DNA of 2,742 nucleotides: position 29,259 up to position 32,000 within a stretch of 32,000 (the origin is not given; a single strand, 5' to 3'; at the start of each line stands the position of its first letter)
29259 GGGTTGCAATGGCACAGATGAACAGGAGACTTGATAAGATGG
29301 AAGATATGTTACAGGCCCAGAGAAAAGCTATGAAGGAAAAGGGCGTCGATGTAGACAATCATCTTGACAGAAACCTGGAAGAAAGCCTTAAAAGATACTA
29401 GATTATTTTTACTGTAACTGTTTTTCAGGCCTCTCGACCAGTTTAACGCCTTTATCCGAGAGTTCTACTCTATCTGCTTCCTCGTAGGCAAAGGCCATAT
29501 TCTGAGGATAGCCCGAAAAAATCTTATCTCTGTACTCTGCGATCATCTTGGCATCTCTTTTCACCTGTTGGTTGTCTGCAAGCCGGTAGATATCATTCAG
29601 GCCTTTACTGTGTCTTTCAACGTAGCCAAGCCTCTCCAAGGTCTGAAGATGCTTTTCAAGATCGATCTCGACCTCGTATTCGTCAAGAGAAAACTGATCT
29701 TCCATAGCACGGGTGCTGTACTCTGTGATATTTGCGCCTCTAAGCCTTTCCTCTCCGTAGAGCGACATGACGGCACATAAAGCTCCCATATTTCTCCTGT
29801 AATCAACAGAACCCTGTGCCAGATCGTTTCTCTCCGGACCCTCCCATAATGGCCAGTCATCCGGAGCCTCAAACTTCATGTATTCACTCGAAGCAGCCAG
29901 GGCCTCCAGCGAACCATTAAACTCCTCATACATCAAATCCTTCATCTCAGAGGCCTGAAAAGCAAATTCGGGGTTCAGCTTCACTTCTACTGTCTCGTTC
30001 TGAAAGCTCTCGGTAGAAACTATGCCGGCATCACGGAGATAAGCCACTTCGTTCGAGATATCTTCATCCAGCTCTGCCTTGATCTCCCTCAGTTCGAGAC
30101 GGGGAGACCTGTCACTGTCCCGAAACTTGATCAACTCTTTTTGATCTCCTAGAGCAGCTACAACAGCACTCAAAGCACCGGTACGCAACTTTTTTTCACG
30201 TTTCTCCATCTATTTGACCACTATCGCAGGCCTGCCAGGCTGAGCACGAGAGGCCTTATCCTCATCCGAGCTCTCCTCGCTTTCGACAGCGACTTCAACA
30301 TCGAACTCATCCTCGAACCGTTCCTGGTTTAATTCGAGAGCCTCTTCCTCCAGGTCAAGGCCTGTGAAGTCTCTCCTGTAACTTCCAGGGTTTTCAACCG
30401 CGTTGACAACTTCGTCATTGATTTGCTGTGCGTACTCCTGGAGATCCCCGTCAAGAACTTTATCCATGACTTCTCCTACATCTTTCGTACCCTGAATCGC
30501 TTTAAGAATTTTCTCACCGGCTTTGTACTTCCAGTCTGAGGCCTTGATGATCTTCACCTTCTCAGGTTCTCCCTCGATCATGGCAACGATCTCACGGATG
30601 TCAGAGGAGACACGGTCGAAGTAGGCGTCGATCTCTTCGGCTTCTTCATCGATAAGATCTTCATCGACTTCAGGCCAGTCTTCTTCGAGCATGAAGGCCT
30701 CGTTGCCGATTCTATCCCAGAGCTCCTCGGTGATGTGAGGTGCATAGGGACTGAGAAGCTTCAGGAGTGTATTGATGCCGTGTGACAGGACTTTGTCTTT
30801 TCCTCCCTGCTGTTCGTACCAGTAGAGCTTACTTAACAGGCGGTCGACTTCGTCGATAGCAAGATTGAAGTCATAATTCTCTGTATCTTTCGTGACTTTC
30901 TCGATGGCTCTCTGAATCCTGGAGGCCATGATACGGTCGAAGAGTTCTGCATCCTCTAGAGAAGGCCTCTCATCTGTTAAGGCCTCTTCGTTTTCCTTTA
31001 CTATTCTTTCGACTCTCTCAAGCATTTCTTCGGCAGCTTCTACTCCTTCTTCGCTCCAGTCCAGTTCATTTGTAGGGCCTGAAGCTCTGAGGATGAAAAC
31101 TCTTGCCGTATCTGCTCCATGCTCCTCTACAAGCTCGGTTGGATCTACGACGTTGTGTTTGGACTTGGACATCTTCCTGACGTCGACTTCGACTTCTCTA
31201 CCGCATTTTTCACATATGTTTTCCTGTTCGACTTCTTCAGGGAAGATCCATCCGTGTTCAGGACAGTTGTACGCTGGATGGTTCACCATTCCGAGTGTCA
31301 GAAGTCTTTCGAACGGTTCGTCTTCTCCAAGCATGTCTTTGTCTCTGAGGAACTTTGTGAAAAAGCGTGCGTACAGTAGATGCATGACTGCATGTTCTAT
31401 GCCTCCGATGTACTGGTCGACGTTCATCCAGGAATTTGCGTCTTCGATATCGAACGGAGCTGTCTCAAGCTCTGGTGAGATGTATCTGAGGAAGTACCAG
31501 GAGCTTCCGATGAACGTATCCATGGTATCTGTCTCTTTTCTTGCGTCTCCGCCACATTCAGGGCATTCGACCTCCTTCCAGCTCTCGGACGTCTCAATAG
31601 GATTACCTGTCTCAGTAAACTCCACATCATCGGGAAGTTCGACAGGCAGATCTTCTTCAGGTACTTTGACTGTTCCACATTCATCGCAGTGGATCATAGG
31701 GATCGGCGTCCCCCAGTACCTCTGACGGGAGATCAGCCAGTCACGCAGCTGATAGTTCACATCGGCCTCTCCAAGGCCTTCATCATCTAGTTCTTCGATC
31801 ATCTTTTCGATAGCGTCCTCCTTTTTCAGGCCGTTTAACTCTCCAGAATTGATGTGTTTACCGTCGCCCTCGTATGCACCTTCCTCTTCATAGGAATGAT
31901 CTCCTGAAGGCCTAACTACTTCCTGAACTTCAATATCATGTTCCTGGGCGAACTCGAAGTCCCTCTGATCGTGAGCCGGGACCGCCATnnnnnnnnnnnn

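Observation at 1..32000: Hyper-abundant palindrome AGGCCT, about one copy per 250 bp in all codon phases and in intergenic DNA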

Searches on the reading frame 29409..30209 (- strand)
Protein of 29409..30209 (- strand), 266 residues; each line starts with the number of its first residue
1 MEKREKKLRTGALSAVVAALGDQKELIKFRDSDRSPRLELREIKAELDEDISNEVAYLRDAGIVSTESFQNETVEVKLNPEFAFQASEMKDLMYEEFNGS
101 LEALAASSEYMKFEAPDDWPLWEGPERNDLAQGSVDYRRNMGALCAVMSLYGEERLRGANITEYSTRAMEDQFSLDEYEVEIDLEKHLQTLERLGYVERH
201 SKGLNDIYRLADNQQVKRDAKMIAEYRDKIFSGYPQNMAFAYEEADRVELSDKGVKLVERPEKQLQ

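Call 56: search_protein_families(library=pfam, proteins=[window:29409-30209:-], max_evalue=1)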
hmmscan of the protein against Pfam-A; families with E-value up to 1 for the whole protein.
window:29409-30209:- (266 aa): 1 family
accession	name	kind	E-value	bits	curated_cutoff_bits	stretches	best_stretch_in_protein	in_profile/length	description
PF25126.1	DUF7818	-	0.014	15.7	27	1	72-89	5-22/44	Domain of unknown function (DUF7818)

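Call 63: find_encoding_contigs(protein=window:29409-30209:-, flank=10000, max_places=1)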
Protein window:29409-30209:- (266 aa): 2 contigs read that carry it; 1 place shown.
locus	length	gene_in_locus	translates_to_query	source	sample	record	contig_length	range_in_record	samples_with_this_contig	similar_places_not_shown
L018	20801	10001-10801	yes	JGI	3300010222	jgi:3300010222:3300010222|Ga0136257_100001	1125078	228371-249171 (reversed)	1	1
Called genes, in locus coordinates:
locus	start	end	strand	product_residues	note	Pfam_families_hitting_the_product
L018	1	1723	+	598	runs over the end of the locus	PF06202:GDE_C, PF22422:MGH1-like_GH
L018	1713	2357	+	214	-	PF00121:TIM, PF05690:ThiG (weak)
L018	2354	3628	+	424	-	PF04587:ADP_PFK_GK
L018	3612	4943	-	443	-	PF02878:PGM_PMM_I, PF02879:PGM_PMM_II, PF02880:PGM_PMM_III, PF00408:PGM_PMM_IV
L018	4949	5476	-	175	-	PF11969:DcpS_C, PF01230:HIT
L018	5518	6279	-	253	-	PF00142:Fer4_NifH (faint), PF01656:CbiA, PF02374:ArsA_ATPase, PF06564:CBP_BcsQ, PF10609:ParA, PF13614:AAA_31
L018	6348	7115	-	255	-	PF00142:Fer4_NifH (faint), PF01656:CbiA, PF02374:ArsA_ATPase (weak), PF06564:CBP_BcsQ (weak), PF10609:ParA, PF13614:AAA_31, PF13500:AAA_26 (weak)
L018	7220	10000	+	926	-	PF00133:tRNA-synt_1, PF01406:tRNA-synt_1e (faint), PF09334:tRNA-synt_1g, PF13603:tRNA-synt_1_2, PF00133:tRNA-synt_1, PF08264:Anticodon_1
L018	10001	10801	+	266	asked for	-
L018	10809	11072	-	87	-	-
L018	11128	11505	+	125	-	PF04892:VanZ-LLP1 (faint)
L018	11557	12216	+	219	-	PF00254:FKBP_C, PF22199:FKBP26_IF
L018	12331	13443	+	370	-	PF00091:Tubulin, PF12327:FtsZ_C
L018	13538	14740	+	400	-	PF08495:FIST, PF10442:FIST_C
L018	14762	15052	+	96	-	-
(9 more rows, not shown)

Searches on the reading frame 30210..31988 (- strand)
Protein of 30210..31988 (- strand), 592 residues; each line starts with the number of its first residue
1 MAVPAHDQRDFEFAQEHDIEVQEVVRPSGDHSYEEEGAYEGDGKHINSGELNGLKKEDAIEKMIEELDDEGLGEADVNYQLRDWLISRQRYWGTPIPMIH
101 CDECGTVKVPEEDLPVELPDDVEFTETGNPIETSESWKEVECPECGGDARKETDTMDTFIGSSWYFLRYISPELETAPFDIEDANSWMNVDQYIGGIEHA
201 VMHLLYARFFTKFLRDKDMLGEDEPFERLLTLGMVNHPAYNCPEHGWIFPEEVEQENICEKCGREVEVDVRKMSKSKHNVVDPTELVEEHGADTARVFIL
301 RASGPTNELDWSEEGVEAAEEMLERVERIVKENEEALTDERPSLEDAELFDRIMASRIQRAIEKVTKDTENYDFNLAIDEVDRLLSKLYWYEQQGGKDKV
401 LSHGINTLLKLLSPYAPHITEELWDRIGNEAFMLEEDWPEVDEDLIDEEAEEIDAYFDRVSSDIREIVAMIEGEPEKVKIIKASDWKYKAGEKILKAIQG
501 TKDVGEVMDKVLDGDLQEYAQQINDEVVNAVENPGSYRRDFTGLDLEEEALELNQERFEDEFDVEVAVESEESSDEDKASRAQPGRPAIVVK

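Call 5: search_protein_families(library=ncbifam, proteins=[window:30210-31988:-])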
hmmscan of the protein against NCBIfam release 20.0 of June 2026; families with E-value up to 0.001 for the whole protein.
window:30210-31988:- (592 aa): 16 families
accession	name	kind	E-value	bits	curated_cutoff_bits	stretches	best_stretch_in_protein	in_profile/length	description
TIGR00396.1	leuS_bact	equivalog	2.6e-146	489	548.4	1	1-453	333-785/843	leucine--tRNA ligase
NF008957.0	PRK12300.1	subfamily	7.4e-58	196.3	677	1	236-591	592-945/946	leucine--tRNA ligase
TIGR00395.1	leuS_arch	equivalog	5.1e-57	193.6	648.5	1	236-591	586-937/938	leucine--tRNA ligase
TIGR00422.1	valS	equivalog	1.3e-44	152.4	612.1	3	269-569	523-848/863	valine--tRNA ligase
NF004349.1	PRK05729.1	equivalog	6.1e-41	140.5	704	1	80-506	390-766/860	valine--tRNA ligase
NF009687.0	PRK13208.1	equivalog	1.3e-38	132.8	738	2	267-469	529-746/801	valine--tRNA ligase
TIGR00392.1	ileS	equivalog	3.6e-33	114.8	621.4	2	269-468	608-833/861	isoleucine--tRNA ligase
NF011492.0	PRK14900.1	equivalog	7.3e-21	73.8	1783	2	271-474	531-755/1044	valine--tRNA ligase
NF000540.1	alt_ValS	exception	4.1e-20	71.4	900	2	266-467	568-780/827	valine--tRNA ligase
NF000257.1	MupA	exception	1.9e-14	52.4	1900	1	266-451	579-784/1024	mupirocin-resistant isoleucine--tRNA ligase MupA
TIGR00398.1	metG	equivalog_domain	9.8e-13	47.6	336.35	1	267-459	322-528/530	methionine--tRNA ligase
NF000258.1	MupB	exception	1.1e-12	46.7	1900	2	262-452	577-787/1033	mupirocin-resistant isoleucine--tRNA ligase MupB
NF008900.0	PRK12267.1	equivalog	1.8e-09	36.6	598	1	269-389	296-422/648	methionine--tRNA ligase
NF040702.1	ileS_w_GNAT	exception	3.7e-08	31.5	1999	0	265-382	771-894/1100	isoleucine--tRNA ligase, N-acetyltransferase domain-containing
NF001100.0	PRK00133.1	equivalog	1.5e-07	30.4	587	1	266-476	324-545/676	methionine--tRNA ligase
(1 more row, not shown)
